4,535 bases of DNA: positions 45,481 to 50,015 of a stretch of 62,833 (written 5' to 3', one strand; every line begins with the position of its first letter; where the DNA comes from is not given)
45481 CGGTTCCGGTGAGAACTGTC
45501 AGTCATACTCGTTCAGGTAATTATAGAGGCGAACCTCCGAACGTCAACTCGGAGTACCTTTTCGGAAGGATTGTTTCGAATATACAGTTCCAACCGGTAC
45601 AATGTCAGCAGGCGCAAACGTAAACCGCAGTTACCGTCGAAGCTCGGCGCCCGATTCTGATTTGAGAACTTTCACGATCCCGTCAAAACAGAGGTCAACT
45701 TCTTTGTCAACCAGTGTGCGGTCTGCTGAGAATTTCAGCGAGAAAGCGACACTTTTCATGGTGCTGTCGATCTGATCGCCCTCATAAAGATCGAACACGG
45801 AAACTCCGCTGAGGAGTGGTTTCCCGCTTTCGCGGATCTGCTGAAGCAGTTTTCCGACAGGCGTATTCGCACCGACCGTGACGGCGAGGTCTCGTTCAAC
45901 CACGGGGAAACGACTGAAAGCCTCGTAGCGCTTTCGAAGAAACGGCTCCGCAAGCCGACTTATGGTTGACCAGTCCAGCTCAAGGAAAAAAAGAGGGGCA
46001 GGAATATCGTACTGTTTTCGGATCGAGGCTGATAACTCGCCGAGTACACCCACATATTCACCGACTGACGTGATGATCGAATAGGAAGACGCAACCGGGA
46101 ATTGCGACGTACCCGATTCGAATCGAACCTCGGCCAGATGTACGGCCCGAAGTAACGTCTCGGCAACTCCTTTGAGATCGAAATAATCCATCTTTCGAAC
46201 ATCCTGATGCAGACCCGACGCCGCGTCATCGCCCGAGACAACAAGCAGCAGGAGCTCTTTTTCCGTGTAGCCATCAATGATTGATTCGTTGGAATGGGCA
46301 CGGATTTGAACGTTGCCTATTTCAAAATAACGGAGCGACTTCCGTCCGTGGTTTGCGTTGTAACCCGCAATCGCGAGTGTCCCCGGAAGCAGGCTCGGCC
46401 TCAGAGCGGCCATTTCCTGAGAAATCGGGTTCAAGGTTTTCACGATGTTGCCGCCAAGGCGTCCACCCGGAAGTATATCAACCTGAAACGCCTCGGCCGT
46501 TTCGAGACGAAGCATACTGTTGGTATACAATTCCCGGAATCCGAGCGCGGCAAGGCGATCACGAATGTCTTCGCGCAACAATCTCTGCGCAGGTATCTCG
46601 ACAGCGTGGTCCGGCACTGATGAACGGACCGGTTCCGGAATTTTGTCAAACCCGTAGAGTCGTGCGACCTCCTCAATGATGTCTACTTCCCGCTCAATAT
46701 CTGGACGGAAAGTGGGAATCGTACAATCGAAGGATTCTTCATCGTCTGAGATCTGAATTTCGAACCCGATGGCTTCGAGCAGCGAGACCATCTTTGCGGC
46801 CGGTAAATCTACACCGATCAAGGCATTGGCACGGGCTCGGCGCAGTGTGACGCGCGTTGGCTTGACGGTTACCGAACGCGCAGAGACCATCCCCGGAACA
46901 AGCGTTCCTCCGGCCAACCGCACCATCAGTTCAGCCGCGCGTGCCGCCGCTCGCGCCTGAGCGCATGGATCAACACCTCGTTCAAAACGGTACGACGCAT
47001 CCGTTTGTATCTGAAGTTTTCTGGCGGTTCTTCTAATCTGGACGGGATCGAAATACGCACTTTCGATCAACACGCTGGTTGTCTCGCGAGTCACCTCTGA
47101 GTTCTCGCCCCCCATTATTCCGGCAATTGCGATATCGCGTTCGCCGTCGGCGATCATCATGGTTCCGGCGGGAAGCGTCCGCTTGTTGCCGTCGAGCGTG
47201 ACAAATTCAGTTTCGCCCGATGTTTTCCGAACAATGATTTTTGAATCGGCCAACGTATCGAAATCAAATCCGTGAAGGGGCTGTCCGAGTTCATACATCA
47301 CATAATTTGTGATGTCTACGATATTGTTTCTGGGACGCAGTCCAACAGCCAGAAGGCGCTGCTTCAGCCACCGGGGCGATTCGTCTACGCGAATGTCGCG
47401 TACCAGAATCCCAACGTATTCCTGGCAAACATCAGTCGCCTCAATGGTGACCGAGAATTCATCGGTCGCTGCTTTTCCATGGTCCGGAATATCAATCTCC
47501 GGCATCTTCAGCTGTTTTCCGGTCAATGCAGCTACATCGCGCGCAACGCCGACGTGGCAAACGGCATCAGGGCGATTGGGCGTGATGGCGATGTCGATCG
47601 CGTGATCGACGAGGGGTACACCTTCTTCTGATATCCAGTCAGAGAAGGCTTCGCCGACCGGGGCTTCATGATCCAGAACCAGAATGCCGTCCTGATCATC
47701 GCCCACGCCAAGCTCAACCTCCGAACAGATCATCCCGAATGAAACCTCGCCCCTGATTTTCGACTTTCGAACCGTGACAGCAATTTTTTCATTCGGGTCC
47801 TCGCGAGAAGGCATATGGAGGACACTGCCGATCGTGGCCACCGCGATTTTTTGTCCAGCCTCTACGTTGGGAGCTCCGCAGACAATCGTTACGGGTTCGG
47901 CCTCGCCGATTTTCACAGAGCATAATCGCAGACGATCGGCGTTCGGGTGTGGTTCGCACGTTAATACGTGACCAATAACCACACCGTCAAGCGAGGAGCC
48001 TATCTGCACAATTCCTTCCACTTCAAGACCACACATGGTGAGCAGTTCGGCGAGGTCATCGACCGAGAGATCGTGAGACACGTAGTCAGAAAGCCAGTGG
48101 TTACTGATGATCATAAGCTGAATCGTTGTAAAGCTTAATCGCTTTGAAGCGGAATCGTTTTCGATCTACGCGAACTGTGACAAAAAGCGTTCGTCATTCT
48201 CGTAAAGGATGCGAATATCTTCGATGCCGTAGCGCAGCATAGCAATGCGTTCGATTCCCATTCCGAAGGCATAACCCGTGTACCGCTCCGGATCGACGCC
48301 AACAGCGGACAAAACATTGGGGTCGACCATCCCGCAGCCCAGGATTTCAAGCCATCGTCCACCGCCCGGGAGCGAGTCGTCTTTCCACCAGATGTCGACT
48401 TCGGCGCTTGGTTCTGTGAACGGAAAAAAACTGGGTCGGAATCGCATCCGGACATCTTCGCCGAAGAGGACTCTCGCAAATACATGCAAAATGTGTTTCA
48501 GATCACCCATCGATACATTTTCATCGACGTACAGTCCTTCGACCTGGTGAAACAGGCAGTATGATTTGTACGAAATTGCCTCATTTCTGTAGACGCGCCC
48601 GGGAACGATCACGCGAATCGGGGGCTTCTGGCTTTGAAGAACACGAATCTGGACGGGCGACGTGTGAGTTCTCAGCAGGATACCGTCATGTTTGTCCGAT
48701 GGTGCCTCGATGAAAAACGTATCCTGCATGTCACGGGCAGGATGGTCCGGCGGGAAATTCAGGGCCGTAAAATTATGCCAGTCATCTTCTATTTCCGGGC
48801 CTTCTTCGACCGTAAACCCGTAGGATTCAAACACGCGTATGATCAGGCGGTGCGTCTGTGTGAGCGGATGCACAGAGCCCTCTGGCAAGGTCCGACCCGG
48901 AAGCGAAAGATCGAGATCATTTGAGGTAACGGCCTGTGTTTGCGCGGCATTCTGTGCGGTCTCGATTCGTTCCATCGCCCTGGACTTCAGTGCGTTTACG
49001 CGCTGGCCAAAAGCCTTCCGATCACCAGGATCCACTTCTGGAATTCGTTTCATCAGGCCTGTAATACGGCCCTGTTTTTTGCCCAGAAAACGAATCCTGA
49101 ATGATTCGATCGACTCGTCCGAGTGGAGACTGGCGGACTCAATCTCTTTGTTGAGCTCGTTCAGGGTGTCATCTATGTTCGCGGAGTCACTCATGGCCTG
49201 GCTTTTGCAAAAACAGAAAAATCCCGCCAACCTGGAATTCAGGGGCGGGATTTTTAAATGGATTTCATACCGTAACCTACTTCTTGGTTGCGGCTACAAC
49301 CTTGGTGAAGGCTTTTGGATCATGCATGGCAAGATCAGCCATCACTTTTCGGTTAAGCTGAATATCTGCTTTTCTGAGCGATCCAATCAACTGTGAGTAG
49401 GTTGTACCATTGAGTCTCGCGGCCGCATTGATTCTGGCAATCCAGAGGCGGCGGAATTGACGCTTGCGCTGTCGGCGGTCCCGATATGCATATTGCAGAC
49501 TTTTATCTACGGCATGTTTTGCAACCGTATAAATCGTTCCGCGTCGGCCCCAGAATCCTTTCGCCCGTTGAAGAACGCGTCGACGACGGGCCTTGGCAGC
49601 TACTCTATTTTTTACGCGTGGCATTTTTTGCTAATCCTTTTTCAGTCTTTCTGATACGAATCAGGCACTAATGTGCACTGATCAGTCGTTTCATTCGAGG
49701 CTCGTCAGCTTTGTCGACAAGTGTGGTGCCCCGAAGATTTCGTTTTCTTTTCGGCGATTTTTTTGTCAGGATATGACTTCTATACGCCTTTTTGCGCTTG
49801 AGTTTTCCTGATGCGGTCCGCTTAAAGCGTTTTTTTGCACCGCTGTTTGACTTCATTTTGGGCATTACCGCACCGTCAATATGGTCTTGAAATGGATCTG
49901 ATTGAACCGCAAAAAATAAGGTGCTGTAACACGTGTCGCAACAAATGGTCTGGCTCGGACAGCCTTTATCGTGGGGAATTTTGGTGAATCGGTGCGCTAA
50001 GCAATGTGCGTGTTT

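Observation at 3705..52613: Recurring pattern: short tandem duplications anchored on CDS start/stop codons (at least 9 arrays in 62 kb)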

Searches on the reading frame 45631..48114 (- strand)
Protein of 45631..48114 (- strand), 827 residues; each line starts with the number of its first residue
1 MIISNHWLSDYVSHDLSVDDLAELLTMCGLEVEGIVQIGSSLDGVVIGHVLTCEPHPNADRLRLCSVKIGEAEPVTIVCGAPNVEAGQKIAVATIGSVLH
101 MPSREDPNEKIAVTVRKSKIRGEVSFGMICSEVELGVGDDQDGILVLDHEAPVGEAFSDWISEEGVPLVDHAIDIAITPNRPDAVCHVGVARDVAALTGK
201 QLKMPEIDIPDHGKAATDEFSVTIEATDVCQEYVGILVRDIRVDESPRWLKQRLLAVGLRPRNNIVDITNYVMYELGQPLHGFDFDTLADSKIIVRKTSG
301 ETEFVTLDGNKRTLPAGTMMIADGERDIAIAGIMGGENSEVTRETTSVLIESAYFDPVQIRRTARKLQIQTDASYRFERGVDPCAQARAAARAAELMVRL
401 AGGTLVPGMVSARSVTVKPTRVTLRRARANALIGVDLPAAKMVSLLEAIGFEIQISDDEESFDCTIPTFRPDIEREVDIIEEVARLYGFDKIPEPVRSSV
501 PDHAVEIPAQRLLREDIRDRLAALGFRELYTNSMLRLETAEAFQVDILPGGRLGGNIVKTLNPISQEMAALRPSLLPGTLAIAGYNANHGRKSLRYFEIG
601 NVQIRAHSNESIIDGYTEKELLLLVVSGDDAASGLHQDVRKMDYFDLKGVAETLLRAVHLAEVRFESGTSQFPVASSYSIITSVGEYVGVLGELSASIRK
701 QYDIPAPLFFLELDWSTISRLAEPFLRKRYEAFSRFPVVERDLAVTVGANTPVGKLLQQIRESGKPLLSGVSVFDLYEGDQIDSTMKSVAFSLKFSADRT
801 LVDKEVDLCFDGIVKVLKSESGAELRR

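Call 7: search_protein_families(library=pfam, proteins=[window:45631-48114:-], max_evalue=0.01)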
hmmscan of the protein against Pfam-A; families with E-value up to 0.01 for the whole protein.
window:45631-48114:- (827 aa): 5 families
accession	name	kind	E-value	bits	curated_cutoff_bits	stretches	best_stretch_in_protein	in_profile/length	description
PF03483.22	B3_4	-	1.9e-67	226.7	29.3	1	230-402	2-174/174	B3/4 domain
PF17759.6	tRNA_synthFbeta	-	1.7e-38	132.7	22.4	1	509-715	17-214/214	Phenylalanyl tRNA synthetase beta chain CLM domain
PF03147.19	FDX-ACB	-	9.3e-24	84.1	31.1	1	734-826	1-94/94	Ferredoxin-fold anticodon binding domain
PF03484.21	B5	-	1e-23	83.7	28.6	1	422-489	1-67/67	tRNA synthetase B5 domain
PF01588.26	tRNA_bind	-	8.8e-20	71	27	1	45-155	1-95/96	Putative tRNA binding domain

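Call 25: find_related_loci(query=window:45631-48114:-, collection=metagenome_contigs, flank=10000)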
Query window:45631-48114:- (827 aa) in metagenome_contigs; peptide patterns used: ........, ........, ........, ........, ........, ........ (x = any residue, [..] = any of these).
228 stretches matched a pattern; 172 encode a relative of the query (tblastn E <= 1e-3); the best 80 are kept; 80 distinct loci.
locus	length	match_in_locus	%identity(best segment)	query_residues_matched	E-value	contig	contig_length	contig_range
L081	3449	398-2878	78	1-827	0e+0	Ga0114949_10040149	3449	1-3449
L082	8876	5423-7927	63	1-827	0e+0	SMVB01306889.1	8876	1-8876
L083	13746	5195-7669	56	1-827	0e+0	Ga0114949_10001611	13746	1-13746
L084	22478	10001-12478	53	1-826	0e+0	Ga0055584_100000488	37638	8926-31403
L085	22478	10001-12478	53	1-826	0e+0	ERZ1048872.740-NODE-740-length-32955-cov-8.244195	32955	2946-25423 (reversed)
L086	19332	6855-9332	53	1-826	0e+0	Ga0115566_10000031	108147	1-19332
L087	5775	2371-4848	53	1-826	0e+0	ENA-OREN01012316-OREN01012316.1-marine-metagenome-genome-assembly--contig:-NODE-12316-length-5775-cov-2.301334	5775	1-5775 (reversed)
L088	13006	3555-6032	53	1-826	0e+0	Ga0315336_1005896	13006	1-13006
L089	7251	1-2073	63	145-827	0e+0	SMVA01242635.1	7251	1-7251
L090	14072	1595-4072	53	1-826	0e+0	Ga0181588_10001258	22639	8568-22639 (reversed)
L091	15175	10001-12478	53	1-826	0e+0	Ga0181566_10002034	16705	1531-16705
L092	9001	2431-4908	53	1-826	0e+0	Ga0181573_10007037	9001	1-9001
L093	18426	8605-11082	53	1-826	0e+0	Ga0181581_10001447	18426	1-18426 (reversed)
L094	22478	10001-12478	52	1-826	0e+0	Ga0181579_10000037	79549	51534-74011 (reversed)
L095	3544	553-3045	52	1-826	0e+0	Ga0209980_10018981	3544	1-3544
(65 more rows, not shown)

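Call 48: find_encoding_contigs(protein=window:45631-48114:-, flank=10000, max_places=10)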
Protein window:45631-48114:- (827 aa): no gene with exactly this product is on record in the collection.

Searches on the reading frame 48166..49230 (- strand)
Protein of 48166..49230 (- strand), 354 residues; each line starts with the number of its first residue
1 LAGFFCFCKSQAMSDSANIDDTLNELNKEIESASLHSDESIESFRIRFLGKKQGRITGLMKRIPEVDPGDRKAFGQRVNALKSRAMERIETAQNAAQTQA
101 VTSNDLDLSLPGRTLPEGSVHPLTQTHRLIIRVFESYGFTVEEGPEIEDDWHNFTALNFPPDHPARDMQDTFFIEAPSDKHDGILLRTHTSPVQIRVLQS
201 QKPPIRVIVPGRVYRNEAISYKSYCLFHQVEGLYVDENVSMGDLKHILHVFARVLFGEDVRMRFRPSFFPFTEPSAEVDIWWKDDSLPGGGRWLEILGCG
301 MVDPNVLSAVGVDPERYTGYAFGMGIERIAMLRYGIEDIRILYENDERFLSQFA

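Call 7: search_protein_families(library=pfam, proteins=[window:48166-49230:-], max_evalue=0.01)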
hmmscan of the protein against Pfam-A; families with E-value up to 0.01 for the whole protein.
window:48166-49230:- (354 aa): 2 families
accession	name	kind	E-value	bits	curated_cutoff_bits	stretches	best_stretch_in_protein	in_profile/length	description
PF01409.25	tRNA-synt_2d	-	4e-99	331.5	19.8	1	106-353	2-246/246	tRNA synthetases class II core domain (F)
PF02912.23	Phe_tRNA-synt_N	-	5.1e-14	52.4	22.3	1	38-100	3-64/69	Aminoacyl tRNA synthetase class II, N-terminal domain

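Call 9: find_encoding_contigs(protein=window:48166-49230:-, flank=10000, max_places=10)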
Protein window:48166-49230:- (354 aa): no gene with exactly this product is on record in the collection.

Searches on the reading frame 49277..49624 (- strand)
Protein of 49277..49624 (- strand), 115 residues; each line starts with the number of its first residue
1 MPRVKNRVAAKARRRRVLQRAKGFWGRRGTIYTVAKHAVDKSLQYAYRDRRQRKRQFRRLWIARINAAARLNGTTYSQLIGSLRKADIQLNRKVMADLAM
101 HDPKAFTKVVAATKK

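Call 22: search_protein_families(library=pfam, proteins=[window:49277-49624:-], max_evalue=0.001)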
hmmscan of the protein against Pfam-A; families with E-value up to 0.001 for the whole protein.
window:49277-49624:- (115 aa): 1 family
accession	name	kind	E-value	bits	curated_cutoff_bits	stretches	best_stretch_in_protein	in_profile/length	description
PF00453.23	Ribosomal_L20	-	2.2e-43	147.2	30.8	1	3-108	1-106/107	Ribosomal protein L20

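Call 49: find_encoding_contigs(protein=window:49277-49624:-, flank=10000, max_places=10)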
Protein window:49277-49624:- (115 aa): 23 contigs read that carry it; 10 places shown.
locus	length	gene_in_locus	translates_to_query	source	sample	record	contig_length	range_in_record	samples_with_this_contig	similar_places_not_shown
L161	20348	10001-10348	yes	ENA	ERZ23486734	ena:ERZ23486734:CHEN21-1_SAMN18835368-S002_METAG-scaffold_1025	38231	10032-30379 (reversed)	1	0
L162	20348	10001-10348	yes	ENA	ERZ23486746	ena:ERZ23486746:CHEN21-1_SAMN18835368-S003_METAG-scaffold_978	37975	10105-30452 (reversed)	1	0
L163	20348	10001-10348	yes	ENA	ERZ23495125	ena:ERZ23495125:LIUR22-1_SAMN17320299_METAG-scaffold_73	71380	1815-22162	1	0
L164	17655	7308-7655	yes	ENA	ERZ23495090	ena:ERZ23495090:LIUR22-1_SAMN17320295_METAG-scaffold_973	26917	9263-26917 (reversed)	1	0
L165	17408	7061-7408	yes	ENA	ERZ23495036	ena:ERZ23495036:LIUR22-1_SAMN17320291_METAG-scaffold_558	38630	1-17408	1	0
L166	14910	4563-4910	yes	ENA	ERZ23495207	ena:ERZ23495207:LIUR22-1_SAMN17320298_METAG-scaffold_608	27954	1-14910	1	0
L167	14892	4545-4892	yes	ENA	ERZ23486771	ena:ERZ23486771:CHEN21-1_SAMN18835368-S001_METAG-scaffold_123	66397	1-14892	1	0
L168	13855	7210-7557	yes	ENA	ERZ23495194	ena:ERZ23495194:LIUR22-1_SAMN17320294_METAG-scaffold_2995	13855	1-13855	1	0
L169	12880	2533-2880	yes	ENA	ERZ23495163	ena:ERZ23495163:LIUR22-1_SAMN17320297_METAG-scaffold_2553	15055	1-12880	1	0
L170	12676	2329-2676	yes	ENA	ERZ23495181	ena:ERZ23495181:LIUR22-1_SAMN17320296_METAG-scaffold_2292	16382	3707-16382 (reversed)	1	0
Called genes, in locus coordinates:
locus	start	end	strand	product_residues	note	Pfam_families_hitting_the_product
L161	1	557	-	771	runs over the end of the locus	PF06452:CBM9_1 (weak), PF19313:DUF5916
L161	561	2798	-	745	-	PF06452:CBM9_1 (weak), PF19313:DUF5916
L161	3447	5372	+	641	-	PF01433:Peptidase_M1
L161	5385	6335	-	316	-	PF07731:Cu-oxidase_2 (weak), PF00034:Cytochrom_C, PF13442:Cytochrome_CBB3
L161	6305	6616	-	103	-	-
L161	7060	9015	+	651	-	PF02824:TGS (weak), PF07973:tRNA_SAD, PF00587:tRNA-synt_2b, PF03129:HGTP_anticodon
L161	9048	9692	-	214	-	-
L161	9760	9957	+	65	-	PF01632:Ribosomal_L35p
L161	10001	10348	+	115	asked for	PF00453:Ribosomal_L20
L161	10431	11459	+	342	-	PF02912:Phe_tRNA-synt_N, PF01409:tRNA-synt_2d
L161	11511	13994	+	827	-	PF01588:tRNA_bind, PF03483:B3_4, PF03484:B5, PF17759:tRNA_synthFbeta, PF03147:FDX-ACB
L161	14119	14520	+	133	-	-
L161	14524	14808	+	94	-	PF05164:ZapA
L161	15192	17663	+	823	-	PF01578:Cytochrom_C_asm, PF16327:CcmF_C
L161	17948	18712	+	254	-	PF00072:Response_reg, PF01627:Hpt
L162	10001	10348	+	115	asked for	PF00453:Ribosomal_L20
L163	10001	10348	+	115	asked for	PF00453:Ribosomal_L20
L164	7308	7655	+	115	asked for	PF00453:Ribosomal_L20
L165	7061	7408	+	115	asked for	PF00453:Ribosomal_L20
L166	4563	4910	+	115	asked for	PF00453:Ribosomal_L20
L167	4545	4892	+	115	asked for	PF00453:Ribosomal_L20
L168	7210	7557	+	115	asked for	PF00453:Ribosomal_L20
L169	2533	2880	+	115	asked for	PF00453:Ribosomal_L20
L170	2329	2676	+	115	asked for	PF00453:Ribosomal_L20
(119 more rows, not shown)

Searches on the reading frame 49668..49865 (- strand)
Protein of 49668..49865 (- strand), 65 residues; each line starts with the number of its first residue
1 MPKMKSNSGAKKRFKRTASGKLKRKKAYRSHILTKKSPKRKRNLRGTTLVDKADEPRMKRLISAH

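Call 22: search_protein_families(library=pfam, proteins=[window:49668-49865:-], max_evalue=0.001)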
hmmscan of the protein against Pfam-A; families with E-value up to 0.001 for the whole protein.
window:49668-49865:- (65 aa): 1 family
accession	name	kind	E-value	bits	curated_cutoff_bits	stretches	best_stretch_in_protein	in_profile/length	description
PF01632.24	Ribosomal_L35p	-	3e-28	98.5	28.9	1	2-61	1-60/61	Ribosomal protein L35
